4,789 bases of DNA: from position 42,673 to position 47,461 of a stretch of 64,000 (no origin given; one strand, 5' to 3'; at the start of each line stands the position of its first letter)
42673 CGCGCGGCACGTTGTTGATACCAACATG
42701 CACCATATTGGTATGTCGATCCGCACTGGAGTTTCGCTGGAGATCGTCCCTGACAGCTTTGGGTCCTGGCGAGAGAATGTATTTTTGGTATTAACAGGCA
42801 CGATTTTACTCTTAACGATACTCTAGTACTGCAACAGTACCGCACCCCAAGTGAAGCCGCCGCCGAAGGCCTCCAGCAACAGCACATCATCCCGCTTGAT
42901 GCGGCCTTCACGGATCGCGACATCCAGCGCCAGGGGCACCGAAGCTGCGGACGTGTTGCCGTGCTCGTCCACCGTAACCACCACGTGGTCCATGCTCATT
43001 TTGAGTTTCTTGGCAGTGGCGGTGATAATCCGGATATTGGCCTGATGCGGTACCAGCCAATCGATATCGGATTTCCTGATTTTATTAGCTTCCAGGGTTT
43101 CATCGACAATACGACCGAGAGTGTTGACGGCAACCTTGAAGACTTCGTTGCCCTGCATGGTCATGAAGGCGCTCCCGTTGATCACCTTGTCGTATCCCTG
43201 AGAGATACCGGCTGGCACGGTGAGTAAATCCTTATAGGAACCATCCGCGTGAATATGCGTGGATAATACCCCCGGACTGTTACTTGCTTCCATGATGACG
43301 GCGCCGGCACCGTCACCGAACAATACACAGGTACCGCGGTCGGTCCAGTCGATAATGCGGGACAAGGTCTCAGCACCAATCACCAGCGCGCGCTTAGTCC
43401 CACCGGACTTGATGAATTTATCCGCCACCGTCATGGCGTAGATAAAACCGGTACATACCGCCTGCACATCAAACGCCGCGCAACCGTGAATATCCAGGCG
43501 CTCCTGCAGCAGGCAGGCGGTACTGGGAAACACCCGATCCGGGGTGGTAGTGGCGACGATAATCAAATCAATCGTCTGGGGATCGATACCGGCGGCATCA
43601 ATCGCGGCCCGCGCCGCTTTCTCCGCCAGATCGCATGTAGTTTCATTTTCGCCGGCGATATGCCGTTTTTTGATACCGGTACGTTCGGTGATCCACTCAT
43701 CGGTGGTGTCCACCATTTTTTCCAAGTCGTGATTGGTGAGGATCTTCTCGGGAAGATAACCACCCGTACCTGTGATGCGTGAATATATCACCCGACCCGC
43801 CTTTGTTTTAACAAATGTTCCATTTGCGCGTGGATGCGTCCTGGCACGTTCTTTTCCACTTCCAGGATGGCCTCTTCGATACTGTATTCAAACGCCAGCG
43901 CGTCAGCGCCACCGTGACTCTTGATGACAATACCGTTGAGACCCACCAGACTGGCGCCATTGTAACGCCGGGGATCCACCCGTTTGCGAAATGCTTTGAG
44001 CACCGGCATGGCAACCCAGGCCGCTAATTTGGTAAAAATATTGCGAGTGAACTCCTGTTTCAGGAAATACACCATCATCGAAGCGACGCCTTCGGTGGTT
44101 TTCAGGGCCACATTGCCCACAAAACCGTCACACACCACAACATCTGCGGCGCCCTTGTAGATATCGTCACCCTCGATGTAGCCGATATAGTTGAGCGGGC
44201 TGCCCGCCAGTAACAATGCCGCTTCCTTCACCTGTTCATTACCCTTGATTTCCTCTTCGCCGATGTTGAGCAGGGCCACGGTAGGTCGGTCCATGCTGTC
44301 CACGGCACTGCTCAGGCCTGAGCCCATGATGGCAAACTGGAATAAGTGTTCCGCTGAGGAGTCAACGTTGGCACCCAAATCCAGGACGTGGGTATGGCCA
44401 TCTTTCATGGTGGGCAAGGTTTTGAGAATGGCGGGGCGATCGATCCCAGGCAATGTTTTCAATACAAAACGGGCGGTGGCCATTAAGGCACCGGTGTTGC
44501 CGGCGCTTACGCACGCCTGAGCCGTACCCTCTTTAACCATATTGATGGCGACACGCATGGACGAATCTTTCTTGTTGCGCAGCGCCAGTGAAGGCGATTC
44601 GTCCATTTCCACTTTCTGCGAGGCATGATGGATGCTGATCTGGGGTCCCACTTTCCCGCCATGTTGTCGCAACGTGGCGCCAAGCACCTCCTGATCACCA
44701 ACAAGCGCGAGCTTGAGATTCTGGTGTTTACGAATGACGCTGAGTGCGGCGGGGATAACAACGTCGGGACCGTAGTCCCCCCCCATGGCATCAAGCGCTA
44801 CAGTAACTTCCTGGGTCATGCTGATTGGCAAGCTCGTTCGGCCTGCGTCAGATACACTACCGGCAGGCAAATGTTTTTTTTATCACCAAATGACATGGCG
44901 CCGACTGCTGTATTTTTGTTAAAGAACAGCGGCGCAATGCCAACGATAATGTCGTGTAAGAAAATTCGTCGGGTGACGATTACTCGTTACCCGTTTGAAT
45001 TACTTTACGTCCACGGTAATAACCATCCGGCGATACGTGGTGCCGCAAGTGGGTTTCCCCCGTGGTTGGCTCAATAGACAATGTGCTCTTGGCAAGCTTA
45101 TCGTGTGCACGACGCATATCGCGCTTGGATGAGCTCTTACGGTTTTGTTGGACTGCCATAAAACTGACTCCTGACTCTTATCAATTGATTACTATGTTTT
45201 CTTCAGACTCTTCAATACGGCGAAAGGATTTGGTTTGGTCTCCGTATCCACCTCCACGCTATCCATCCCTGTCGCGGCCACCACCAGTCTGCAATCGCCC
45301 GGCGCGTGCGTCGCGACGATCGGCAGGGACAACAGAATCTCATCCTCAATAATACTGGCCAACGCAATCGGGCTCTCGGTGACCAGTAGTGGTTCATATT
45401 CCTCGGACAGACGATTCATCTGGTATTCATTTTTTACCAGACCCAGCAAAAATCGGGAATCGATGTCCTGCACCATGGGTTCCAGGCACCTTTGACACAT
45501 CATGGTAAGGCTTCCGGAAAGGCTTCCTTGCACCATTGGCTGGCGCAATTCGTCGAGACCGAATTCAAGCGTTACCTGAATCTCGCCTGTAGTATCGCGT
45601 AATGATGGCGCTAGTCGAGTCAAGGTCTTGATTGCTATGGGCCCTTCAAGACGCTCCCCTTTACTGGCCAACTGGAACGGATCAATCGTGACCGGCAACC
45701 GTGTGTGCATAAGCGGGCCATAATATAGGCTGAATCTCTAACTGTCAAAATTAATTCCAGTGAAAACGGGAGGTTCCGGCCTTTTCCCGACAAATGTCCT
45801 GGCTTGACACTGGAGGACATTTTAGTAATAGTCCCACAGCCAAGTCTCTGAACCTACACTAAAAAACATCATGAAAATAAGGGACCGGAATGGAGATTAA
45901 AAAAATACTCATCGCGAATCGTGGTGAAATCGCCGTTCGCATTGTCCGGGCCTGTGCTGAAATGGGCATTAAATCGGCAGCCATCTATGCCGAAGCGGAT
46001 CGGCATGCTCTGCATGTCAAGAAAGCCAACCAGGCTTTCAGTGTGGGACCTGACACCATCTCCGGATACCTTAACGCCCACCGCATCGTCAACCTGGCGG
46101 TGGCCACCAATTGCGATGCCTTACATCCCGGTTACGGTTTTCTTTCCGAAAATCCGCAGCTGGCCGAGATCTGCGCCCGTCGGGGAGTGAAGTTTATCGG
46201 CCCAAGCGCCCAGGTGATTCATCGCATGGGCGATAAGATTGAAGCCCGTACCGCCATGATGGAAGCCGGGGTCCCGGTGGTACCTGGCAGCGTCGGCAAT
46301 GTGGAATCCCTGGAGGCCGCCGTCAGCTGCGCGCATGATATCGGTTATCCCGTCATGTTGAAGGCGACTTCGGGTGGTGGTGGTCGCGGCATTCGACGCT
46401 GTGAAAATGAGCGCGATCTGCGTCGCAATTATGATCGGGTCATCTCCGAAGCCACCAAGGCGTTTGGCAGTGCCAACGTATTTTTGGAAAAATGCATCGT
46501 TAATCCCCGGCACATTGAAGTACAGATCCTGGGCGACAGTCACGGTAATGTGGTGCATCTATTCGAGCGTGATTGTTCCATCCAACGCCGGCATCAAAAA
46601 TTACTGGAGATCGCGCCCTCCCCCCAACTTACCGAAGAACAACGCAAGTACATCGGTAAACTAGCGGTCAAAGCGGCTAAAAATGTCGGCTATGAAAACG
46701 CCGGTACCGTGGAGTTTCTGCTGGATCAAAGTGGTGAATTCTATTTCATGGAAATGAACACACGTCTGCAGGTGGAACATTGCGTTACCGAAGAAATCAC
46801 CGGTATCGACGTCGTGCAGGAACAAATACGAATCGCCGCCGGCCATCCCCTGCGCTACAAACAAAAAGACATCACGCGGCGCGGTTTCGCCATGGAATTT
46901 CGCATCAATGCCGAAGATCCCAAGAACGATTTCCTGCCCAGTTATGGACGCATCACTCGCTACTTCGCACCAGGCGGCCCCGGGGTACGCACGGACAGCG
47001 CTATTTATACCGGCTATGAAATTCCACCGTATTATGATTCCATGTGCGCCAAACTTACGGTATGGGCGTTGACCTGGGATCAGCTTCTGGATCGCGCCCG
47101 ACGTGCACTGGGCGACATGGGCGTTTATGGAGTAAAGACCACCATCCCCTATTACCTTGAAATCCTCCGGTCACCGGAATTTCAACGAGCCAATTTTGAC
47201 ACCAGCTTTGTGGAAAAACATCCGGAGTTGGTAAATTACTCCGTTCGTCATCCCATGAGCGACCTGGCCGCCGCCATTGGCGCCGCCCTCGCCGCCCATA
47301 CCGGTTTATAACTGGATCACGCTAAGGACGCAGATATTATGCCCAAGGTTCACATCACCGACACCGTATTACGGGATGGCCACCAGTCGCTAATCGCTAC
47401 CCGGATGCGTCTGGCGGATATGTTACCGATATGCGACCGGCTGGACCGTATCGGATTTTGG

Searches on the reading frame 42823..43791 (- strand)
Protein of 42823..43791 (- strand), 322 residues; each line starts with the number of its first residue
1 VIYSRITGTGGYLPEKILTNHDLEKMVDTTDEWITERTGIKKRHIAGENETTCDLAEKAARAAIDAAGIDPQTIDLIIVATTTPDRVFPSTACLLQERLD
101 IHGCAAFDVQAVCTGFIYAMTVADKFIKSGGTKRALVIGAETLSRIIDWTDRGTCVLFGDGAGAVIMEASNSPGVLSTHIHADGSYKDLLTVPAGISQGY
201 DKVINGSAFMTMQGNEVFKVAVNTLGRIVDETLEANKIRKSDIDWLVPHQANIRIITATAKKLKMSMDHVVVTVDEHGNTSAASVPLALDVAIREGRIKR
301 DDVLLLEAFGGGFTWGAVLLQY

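Call 63: search_protein_families(library=pfam, proteins=[window:42823-43791:-], max_evalue=0.00001)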
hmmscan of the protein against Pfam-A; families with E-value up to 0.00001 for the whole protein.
window:42823-43791:- (322 aa): 3 families
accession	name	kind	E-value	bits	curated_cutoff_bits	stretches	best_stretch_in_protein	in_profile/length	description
PF08541.16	ACP_syn_III_C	-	1e-36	125.4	26.6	1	233-322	1-90/90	3-Oxoacyl-[acyl-carrier-protein (ACP)] synthase III C terminal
PF08545.16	ACP_syn_III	-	1.6e-33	114.9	24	1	107-184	1-80/80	3-Oxoacyl-[acyl-carrier-protein (ACP)] synthase III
PF00108.29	Thiolase_N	-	1.2e-07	31.9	26.4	1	36-145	7-117/260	Thiolase, N-terminal domain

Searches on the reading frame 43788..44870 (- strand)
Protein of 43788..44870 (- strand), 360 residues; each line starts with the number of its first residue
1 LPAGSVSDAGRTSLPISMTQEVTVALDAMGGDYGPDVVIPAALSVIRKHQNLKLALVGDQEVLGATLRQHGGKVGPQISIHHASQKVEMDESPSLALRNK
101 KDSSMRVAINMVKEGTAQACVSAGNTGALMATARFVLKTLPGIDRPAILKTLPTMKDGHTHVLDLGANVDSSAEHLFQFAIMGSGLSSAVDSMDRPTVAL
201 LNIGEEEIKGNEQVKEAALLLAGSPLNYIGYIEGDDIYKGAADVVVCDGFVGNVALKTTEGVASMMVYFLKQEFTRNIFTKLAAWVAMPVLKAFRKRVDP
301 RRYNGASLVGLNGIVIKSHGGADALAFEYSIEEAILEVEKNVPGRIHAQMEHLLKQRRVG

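Call 63: search_protein_families(library=pfam, proteins=[window:43788-44870:-], max_evalue=0.00001)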
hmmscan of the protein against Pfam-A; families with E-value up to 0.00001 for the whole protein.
window:43788-44870:- (360 aa): 1 family
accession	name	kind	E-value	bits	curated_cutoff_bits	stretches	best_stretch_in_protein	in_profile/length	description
PF02504.20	FA_synthesis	-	5.1e-106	354.8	29.1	1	22-343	1-322/324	Fatty acid synthesis protein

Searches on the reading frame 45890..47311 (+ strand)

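Call 63: search_protein_families(library=pfam, proteins=[window:45890-47311:+], max_evalue=0.00001)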
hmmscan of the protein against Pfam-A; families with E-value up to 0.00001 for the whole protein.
window:45890-47311:+ (473 aa): 5 families
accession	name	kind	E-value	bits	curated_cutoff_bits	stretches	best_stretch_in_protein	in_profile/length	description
PF02786.22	CPSase_L_D2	-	4.8e-78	262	19.8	1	115-322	1-209/211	Carbamoyl-phosphate synthase L chain, ATP binding domain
PF00289.28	Biotin_carb_N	-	4.7e-42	143.4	25.5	1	3-110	2-110/110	Biotin carboxylase, N-terminal domain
PF02785.25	Biotin_carb_C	-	5.6e-39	133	32.4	1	336-442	1-107/108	Biotin carboxylase C-terminal domain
PF07478.18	Dala_Dala_lig_C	-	2e-13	50.7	24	1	142-291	26-174/204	D-ala D-ala ligase C-terminus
PF02222.28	ATP-grasp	-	5.8e-07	29.8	27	1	137-292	15-162/179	ATP-grasp domain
